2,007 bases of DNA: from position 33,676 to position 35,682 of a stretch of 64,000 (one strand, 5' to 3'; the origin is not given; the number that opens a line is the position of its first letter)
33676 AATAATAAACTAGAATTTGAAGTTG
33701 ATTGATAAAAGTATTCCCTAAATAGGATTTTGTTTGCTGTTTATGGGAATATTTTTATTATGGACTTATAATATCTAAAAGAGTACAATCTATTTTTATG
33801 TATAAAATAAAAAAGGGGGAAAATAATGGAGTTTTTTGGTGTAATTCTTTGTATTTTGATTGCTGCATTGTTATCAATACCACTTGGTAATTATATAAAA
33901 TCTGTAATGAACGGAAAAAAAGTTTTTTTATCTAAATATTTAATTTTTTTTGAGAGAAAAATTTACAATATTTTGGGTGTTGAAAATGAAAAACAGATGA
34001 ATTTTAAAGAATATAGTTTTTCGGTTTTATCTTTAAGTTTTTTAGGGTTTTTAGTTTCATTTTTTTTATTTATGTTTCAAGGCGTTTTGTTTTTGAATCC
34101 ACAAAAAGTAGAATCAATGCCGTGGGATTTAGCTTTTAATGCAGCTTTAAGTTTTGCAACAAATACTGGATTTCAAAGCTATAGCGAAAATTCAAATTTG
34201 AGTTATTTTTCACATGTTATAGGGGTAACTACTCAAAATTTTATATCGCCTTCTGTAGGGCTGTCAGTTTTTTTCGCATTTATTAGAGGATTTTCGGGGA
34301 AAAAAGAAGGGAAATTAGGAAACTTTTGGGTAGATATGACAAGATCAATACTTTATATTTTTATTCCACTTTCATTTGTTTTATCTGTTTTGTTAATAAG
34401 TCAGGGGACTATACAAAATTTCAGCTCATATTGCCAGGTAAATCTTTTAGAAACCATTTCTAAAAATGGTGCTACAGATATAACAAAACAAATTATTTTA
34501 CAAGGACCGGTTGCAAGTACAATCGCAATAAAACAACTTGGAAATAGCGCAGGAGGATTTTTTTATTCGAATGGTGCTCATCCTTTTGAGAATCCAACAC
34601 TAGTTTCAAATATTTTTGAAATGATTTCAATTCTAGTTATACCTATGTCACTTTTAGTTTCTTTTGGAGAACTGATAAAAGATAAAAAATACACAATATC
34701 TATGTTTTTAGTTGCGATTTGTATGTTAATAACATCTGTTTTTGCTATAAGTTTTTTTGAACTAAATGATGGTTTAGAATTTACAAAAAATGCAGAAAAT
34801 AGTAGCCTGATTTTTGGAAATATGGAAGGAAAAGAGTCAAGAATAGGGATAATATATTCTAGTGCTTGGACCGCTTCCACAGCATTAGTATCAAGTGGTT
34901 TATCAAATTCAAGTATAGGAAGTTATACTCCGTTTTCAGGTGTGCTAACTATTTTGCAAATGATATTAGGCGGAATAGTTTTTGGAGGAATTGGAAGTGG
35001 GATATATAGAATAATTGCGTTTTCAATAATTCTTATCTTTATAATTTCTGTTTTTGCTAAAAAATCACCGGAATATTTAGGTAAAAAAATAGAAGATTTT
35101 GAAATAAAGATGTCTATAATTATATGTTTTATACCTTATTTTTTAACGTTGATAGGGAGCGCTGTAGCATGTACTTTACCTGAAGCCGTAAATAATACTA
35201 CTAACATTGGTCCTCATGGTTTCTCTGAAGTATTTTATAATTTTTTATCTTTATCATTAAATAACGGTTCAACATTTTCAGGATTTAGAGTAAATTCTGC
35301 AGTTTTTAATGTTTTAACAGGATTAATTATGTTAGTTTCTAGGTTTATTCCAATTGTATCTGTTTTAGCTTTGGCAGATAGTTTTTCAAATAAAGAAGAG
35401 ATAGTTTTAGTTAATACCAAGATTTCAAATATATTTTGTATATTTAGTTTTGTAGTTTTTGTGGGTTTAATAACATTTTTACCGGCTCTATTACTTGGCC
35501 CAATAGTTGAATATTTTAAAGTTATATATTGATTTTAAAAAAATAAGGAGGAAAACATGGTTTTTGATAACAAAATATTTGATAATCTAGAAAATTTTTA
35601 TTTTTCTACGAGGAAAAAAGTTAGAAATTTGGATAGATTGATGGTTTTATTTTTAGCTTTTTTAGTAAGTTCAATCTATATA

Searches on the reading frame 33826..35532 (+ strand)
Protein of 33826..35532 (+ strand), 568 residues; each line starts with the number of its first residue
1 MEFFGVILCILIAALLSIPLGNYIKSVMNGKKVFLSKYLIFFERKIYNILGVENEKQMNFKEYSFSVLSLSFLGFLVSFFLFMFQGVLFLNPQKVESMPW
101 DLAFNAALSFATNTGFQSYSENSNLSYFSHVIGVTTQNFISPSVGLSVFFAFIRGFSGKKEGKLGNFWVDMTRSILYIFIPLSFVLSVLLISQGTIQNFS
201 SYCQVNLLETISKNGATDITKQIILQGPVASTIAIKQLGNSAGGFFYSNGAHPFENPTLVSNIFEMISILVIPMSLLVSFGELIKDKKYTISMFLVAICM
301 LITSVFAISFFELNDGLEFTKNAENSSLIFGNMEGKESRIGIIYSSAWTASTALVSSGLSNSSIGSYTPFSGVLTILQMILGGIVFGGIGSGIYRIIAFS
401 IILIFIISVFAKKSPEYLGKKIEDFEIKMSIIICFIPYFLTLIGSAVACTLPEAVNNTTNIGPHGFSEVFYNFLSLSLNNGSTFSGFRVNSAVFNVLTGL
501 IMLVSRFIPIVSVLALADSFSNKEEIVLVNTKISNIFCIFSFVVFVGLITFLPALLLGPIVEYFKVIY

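Call 3: search_protein_families(library=pfam, proteins=[window:33826-35532:+], max_evalue=1)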
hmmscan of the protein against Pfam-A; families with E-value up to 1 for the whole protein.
window:33826-35532:+ (568 aa): 2 families
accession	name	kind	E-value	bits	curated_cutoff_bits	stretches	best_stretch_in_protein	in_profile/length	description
PF03814.21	KdpA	-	9.1e-172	572.5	22.6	1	8-564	2-548/548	Potassium-transporting ATPase A subunit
PF20684.3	Fung_rhodopsin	-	0.037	14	27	1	260-312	144-196/237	Fungal rhodopsin domain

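Call 4: search_protein_families(library=ncbifam, proteins=[window:33826-35532:+], max_evalue=1)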
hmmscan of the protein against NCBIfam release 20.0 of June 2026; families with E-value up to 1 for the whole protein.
window:33826-35532:+ (568 aa): 1 family
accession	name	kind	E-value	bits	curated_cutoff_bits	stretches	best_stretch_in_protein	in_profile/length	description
TIGR00680.1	kdpA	equivalog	4.6e-144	481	387.7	1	6-565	9-561/563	potassium-transporting ATPase subunit KdpA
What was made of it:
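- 33826..35532 (+): kdpA, the channel-like K+-binding subunit (568 aa). The filter glycines and Arg493 are kept. The canonical-invariant Glu370 is Gly and Arg400 is Lys. Filter-adjacent changes are N114G, W115F, T230N, N231S and G232A. Pfam KdpA 572 bits and TIGR00680 at 481 against a cut-off of 387.7 (calls 3, 4).
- On KdpFABC P-type ATPase complex: PF03814 at 572 bits and TIGR00680 at 481 against a cut-off of 387.7 (calls 3, 4).
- On Ktr/Trk-type K+ uptake systems (functional analogy only): The pore subunit is KdpA by HMM (calls 3, 4).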

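Call 8: list_cluster_members(proteins=[P0001, window:33826-35532:+, window:36617-37216:+])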
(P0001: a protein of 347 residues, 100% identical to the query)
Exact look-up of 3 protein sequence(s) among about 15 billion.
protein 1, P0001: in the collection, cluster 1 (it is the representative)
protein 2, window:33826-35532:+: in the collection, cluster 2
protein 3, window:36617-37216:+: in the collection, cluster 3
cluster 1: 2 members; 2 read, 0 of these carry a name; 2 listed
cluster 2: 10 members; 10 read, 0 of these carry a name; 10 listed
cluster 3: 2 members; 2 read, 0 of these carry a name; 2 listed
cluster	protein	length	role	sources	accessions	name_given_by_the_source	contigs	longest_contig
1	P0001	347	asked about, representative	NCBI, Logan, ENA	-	-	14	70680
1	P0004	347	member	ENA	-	-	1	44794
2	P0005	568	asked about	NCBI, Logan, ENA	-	-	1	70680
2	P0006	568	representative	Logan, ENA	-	-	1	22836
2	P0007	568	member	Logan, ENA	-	-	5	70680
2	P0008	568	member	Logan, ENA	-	-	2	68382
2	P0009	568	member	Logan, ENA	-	-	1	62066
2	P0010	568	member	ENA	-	-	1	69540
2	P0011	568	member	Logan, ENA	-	-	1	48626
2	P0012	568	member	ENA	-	-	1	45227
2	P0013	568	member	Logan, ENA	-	-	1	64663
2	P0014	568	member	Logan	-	-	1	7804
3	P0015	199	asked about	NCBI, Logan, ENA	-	-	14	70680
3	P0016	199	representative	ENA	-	-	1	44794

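Call 9: find_related_loci(query=window:33826-35532:+, collection=genome_contigs, flank=6000)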
Query window:33826-35532:+ (568 aa) in genome_contigs; peptide patterns used: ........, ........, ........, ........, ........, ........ (x = any residue, [..] = any of these).
599 stretches matched a pattern (row limit reached: there are more); 532 encode a relative of the query (tblastn E <= 1e-3); the best 80 are kept; 80 distinct loci.
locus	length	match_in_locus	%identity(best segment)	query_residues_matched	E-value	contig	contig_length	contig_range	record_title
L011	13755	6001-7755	43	16-565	1e-147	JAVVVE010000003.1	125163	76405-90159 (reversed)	MAG: Lachnospiraceae bacterium isolate CGS10Y2-bin71 NODE_106_length_125163_cov_9.534099, whole genome shotgun sequence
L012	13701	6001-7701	41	5-564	7e-139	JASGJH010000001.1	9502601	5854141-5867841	MAG: Myxococcales bacterium isolate 5N416 JMF-2111-06-0005.ont.bin.416_0, whole genome shotgun sequence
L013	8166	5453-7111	41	19-562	2e-137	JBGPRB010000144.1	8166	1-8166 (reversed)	MAG: Dehalococcoidia bacterium isolate OBJ1_062018_150_19 k141_121837_length_8166_cov_9.0000, whole genome shotgun seque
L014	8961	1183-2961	39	3-566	3e-135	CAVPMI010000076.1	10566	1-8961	MAG: uncultured proteobacterium isolate MFD00082.bin.3.91 genome assembly, contig: contig_5738, whole genome shotgun seq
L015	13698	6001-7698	40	3-566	1e-134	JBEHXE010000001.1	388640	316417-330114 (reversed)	MAG: Armatimonadota bacterium isolate ES1.bin.37 NODE_26_length_388640_cov_6.685575, whole genome shotgun sequence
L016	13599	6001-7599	42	20-564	6e-134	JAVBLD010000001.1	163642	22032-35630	MAG: Marinifilaceae bacterium isolate EPI_MAG_00014 c_000013305918, whole genome shotgun sequence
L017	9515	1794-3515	39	3-567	2e-134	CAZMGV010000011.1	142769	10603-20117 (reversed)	MAG TPA_asm: uncultured bacterium isolate binchicken_co199_84 genome assembly, contig: NODE_146_length_142769_cov_16.192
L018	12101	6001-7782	39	3-567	3e-133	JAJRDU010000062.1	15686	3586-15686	MAG: Methylococcaceae bacterium isolate OWC_0100 OWC_0100_k121_2565889, whole genome shotgun sequence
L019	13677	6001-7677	39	3-566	4e-132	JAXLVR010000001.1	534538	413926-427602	MAG: Anaerolineales bacterium isolate STL-CHL2 C1.270.fa-1, whole genome shotgun sequence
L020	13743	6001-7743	40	6-564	3e-131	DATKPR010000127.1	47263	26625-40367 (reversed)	MAG TPA_asm: Steroidobacteraceae bacterium isolate SMAG_U14796 k141_815747, whole genome shotgun sequence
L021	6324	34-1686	39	43-564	8e-131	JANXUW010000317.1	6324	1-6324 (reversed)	MAG: Pseudolysobacter sp. isolate 340R_metabat_194 340R_k141_776333, whole genome shotgun sequence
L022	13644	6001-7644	41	6-566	3e-129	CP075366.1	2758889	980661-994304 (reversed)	MAG: Fimbriimonadaceae bacterium isolate ACE_ARM8 chromosome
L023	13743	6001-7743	39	15-566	5e-129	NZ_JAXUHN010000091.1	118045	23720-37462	Methylomicrobium sp. Wu6 k119_205, whole genome shotgun sequence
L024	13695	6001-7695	39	6-566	9e-129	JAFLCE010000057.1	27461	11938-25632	MAG: Anaerolineae bacterium isolate UWPOB_ANAER1 gnl_X_MCALJHDA_57, whole genome shotgun sequence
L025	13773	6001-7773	38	8-567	2e-128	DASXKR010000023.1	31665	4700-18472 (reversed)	MAG TPA_asm: Rudaea sp. isolate SMAG_U5281 k141_4028687, whole genome shotgun sequence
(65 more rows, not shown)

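Call 34: search_solved_structures(query=window:33826-35532:+, max_evalue=1e-10, show_alignments=1)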
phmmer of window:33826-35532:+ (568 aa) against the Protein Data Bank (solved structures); distinct sequences matched with E-value up to 1e-10: 3.
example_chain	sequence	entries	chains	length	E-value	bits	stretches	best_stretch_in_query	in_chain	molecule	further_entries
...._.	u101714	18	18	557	9.1e-112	377.9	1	7-564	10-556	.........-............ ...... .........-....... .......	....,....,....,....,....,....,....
7nnp_A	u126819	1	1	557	1.2e-111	377.4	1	7-564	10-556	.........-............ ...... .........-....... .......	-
5mrw_A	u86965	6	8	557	2.8e-111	376.2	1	7-564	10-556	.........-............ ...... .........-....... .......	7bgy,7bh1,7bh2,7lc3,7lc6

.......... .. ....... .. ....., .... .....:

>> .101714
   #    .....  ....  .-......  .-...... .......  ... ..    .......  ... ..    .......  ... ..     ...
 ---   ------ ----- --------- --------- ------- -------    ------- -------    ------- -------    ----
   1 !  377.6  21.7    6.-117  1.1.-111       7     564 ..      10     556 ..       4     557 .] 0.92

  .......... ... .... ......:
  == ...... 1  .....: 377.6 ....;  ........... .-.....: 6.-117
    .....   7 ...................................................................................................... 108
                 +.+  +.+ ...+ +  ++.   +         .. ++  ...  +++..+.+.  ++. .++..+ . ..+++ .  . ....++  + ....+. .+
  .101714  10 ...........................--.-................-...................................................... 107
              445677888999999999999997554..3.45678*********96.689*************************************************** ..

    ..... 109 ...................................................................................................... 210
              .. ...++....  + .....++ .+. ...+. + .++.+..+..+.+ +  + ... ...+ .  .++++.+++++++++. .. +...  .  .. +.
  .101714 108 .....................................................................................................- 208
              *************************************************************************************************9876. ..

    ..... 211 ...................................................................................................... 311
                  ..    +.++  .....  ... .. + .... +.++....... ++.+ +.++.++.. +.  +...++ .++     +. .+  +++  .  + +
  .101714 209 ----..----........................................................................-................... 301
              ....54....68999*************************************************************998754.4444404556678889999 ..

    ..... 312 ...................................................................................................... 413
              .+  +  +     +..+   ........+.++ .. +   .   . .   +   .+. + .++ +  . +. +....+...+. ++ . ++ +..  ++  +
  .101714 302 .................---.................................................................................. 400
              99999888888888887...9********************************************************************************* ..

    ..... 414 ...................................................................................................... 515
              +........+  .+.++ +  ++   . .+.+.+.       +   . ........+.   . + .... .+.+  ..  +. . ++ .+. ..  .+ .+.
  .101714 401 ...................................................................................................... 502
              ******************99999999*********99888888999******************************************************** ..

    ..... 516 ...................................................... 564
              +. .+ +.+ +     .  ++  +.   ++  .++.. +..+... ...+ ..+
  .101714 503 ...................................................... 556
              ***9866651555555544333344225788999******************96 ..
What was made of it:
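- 33826..35532 (+): Alignment to E. coli KdpA in call 34.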

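Call 37: find_related_loci(query=A3, collection=metagenome_contigs, flank=5000)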
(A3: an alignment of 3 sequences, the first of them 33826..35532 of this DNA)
Query A3 (568 aa) in metagenome_contigs; peptide patterns used: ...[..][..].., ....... (x = any residue, [..] = any of these).
600 stretches matched a pattern (row limit reached: there are more); 575 encode a relative of the query (tblastn E <= 1e-3); the best 80 are kept; 80 distinct loci.
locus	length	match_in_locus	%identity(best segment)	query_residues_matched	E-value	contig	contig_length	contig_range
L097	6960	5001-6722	44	6-567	3e-153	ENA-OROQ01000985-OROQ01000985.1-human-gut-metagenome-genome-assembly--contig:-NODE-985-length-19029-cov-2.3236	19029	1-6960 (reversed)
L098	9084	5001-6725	42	6-567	1e-148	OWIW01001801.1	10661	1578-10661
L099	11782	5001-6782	42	10-567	1e-149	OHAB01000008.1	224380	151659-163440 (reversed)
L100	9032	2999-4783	42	7-567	8e-147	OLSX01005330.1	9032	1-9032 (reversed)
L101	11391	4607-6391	42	7-567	3e-144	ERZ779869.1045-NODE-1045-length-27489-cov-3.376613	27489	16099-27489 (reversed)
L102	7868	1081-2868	42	7-567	3e-142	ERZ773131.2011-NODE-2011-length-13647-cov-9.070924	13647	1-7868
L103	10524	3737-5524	41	7-567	7e-142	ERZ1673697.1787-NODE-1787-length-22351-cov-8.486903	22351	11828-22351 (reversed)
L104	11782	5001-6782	41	10-567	8e-142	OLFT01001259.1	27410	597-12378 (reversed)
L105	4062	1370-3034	43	19-564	1e-143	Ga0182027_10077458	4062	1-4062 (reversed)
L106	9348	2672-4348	42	15-564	8e-140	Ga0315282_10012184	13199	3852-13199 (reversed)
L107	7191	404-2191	42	7-567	8e-140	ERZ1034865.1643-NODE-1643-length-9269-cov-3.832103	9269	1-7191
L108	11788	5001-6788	42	7-567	3e-138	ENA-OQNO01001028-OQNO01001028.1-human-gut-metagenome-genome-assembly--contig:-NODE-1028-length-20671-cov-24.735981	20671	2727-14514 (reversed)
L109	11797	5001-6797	39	7-567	6e-137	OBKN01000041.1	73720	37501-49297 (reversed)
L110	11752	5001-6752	39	4-567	5e-137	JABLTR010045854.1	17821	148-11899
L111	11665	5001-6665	41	19-564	2e-136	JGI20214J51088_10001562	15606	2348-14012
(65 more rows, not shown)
